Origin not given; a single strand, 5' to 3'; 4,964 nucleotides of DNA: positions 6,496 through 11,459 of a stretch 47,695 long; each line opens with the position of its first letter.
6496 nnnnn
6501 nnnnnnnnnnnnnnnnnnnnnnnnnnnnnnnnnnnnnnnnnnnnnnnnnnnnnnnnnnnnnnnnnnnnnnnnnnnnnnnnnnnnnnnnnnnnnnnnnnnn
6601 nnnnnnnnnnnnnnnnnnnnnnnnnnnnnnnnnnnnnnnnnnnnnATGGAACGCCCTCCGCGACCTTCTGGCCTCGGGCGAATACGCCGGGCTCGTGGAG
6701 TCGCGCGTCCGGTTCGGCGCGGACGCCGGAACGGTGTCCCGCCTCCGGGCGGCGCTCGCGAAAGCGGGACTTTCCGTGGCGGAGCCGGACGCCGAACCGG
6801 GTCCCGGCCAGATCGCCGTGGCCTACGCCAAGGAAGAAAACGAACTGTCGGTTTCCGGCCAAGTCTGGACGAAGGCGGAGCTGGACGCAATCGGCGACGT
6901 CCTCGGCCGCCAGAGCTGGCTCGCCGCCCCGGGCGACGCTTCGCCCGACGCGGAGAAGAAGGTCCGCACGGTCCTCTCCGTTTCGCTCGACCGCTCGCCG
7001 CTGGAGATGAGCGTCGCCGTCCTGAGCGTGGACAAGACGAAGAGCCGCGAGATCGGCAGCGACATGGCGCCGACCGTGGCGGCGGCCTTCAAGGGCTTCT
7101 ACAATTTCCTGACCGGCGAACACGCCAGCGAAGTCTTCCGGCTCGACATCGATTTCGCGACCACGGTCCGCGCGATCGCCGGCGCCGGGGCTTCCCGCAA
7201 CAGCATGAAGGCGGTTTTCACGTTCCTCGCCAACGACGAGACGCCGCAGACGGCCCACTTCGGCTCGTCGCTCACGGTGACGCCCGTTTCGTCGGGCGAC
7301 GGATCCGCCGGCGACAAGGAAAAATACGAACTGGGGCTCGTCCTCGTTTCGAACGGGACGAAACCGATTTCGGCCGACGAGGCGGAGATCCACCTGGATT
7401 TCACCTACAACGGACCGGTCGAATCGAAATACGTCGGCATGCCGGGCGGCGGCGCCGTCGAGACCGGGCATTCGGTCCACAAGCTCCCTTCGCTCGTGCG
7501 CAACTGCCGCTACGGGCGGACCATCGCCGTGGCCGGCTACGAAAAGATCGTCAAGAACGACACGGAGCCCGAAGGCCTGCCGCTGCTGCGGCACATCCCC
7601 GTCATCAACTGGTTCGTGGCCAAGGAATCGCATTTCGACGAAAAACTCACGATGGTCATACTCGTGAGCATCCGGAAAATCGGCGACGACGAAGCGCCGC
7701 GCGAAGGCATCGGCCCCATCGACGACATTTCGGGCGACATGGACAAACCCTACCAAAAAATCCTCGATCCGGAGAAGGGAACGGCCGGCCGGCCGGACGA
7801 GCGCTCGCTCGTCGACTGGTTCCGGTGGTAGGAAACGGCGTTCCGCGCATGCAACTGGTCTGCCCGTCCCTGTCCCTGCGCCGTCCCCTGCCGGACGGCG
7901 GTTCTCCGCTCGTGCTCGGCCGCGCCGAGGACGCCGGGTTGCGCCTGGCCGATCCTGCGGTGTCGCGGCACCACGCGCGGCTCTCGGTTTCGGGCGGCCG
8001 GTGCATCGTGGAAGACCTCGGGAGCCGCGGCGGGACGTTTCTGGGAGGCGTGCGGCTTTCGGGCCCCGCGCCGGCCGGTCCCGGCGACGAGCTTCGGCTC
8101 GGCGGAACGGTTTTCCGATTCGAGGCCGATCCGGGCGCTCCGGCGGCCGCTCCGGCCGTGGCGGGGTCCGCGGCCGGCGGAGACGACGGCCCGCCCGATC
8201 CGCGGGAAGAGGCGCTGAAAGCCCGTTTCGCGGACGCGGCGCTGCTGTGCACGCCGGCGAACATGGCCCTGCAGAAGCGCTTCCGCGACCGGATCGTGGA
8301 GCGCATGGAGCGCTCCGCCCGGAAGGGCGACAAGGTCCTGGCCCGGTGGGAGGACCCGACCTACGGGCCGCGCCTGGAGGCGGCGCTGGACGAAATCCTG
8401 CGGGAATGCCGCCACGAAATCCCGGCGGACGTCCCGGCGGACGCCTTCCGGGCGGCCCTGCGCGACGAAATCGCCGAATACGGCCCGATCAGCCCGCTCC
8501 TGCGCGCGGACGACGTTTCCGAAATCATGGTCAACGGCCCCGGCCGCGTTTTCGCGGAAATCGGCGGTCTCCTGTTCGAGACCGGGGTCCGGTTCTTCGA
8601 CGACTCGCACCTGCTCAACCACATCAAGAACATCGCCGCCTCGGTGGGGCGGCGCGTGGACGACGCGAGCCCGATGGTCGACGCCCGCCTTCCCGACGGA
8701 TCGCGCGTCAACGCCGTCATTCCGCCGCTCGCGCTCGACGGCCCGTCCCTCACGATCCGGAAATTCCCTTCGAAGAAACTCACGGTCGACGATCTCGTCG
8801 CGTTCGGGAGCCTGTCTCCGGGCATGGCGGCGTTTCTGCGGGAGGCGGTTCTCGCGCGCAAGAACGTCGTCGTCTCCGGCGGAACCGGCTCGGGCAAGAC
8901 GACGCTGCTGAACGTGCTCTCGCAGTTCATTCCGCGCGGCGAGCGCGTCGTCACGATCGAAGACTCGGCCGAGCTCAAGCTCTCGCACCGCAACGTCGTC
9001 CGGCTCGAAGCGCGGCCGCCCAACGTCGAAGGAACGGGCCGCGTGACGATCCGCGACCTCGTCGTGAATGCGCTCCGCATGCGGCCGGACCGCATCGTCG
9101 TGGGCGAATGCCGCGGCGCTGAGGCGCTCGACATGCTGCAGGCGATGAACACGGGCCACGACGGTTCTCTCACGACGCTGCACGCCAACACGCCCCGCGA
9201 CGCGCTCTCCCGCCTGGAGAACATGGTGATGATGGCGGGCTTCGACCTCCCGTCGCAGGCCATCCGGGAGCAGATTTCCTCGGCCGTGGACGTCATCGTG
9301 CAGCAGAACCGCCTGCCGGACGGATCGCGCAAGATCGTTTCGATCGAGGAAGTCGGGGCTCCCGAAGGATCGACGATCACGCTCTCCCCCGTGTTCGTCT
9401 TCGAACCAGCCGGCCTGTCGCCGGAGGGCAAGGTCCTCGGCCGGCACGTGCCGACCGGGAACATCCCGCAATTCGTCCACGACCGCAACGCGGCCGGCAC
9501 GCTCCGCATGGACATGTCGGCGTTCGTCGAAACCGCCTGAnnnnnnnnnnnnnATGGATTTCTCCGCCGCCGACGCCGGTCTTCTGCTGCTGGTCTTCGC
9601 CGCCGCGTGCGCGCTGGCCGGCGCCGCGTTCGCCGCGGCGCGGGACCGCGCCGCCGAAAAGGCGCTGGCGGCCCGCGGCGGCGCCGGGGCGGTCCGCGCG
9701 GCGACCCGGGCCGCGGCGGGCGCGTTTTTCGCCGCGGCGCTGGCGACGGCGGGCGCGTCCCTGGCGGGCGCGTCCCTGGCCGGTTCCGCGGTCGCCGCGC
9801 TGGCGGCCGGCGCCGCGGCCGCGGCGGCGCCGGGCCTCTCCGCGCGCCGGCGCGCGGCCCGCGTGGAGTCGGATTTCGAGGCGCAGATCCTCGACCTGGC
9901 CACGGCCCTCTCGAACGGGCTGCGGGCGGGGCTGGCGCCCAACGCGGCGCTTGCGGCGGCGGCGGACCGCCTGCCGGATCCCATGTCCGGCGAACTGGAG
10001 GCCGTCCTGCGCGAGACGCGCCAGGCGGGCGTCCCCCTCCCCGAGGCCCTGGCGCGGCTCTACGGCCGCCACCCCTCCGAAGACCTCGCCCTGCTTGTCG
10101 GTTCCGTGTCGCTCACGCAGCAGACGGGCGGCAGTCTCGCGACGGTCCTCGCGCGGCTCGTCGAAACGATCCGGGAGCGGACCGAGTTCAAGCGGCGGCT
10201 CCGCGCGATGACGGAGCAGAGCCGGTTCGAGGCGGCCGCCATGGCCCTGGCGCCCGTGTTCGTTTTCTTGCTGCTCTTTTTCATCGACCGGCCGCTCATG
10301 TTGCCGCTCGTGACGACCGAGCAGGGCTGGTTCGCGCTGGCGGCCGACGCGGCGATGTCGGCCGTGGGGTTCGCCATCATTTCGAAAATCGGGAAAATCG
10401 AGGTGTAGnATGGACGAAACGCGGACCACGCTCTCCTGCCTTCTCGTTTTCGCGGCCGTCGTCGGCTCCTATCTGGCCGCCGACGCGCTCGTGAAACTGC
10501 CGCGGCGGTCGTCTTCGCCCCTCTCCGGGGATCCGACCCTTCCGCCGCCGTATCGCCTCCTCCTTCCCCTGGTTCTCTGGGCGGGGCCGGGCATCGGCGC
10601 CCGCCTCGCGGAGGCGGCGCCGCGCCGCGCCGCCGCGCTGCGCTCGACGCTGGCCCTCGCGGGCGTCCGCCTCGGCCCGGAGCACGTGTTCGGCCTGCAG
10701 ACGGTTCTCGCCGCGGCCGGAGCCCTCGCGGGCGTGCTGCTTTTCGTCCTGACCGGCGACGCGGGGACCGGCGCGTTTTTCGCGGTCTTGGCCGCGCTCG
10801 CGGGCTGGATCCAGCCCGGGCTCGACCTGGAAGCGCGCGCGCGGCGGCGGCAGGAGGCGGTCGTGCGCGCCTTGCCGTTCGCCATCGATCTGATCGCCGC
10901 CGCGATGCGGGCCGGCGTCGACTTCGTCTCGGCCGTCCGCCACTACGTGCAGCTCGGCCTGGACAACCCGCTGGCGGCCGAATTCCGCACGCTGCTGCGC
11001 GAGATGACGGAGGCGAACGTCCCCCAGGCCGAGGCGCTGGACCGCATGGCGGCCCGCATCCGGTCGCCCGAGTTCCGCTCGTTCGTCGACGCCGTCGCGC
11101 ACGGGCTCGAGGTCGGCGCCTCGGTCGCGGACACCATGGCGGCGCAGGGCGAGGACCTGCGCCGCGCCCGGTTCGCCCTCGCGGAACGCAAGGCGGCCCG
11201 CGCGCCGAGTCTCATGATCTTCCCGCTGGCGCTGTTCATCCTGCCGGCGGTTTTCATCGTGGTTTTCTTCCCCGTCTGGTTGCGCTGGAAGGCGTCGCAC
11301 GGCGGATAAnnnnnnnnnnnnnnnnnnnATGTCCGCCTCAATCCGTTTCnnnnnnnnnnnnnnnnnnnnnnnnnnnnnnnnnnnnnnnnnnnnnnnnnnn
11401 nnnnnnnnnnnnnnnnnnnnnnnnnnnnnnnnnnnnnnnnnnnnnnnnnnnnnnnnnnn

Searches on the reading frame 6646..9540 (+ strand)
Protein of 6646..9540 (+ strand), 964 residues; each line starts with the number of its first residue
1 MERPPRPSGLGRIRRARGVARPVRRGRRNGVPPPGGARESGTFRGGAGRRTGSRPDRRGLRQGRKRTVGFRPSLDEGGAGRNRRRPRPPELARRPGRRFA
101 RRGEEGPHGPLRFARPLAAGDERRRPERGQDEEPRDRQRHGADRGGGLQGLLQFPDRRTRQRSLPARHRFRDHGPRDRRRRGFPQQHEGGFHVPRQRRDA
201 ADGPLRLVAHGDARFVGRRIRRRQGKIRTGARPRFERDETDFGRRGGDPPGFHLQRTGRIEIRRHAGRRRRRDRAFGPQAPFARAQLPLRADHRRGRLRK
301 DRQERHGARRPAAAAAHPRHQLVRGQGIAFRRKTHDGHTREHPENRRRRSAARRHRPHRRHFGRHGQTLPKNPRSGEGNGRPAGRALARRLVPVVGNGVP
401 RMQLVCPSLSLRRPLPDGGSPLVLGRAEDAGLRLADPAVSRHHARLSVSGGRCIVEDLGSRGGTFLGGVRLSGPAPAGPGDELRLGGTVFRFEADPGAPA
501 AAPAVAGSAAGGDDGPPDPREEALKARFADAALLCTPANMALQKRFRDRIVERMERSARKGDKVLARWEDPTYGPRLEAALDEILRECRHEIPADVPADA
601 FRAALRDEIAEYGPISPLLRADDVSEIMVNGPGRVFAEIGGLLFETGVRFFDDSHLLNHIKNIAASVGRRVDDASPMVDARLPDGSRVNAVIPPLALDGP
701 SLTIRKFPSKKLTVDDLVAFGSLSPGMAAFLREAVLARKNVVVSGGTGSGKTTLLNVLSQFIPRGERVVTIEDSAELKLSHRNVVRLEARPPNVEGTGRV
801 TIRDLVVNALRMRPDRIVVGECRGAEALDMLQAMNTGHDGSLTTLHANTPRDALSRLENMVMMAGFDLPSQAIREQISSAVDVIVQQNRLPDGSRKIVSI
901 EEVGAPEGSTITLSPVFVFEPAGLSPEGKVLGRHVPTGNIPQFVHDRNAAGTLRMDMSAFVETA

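Call 5: search_protein_families(library=pfam, proteins=[window:6646-9540:+], max_evalue=0.01)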
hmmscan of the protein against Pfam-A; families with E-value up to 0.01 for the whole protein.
window:6646-9540:+ (964 aa): 7 families
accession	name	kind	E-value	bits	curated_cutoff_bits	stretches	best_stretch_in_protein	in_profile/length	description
PF00437.27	T2SSE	-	4.6e-64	216.8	24.9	1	611-887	4-275/370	Type II/IV secretion system protein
PF00498.31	FHA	-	1.1e-14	55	20.7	1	423-486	2-67/67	FHA domain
PF16697.10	Yop-YscD_cpl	-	4.3e-09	36.9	33.2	1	422-494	19-92/94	Inner membrane component of T3SS, cytoplasmic domain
PF00005.33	ABC_tran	-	0.0048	17.9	25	1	739-772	12-45/137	ABC transporter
PF06414.18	Zeta_toxin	-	0.0068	16.3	22.3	0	739-790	17-67/199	Zeta toxin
PF13191.12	AAA_16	-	0.007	17.3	32.6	0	738-771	23-57/167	AAA ATPase domain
PF13245.12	AAA_19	-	0.0096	16.5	25.1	0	734-767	4-40/134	AAA domain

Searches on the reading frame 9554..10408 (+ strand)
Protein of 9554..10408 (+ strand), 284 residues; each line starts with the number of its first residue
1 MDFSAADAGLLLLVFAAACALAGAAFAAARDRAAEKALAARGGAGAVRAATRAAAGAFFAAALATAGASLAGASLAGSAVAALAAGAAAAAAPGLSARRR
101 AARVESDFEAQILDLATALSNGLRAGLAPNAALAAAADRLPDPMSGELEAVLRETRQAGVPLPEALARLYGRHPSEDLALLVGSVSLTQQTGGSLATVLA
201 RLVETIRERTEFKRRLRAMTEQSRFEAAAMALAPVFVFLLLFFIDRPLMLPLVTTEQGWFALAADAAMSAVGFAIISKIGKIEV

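Call 5: search_protein_families(library=pfam, proteins=[window:9554-10408:+], max_evalue=0.01)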
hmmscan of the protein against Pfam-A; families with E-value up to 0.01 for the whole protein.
window:9554-10408:+ (284 aa): 1 family
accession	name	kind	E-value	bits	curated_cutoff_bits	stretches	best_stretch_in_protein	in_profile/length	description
PF00482.28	T2SSF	-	2.1e-14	54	25.2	1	117-241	3-123/125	Type II secretion system (T2SS), protein F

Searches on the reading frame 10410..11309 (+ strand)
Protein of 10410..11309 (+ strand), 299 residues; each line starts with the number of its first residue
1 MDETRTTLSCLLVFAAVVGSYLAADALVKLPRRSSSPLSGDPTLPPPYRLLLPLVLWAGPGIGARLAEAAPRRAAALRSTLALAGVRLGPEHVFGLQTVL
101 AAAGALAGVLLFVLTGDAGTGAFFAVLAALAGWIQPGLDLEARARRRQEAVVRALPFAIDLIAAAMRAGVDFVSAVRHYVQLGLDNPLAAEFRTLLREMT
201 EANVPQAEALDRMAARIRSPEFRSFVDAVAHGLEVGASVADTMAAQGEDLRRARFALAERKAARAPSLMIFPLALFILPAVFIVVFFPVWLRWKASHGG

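Call 5: search_protein_families(library=pfam, proteins=[window:10410-11309:+], max_evalue=0.01)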
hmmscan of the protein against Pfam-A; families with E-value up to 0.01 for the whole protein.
window:10410-11309:+ (299 aa): 1 family
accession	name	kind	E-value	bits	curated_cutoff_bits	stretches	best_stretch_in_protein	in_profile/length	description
PF00482.28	T2SSF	-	4.8e-14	52.8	25.2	1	159-286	2-124/125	Type II secretion system (T2SS), protein F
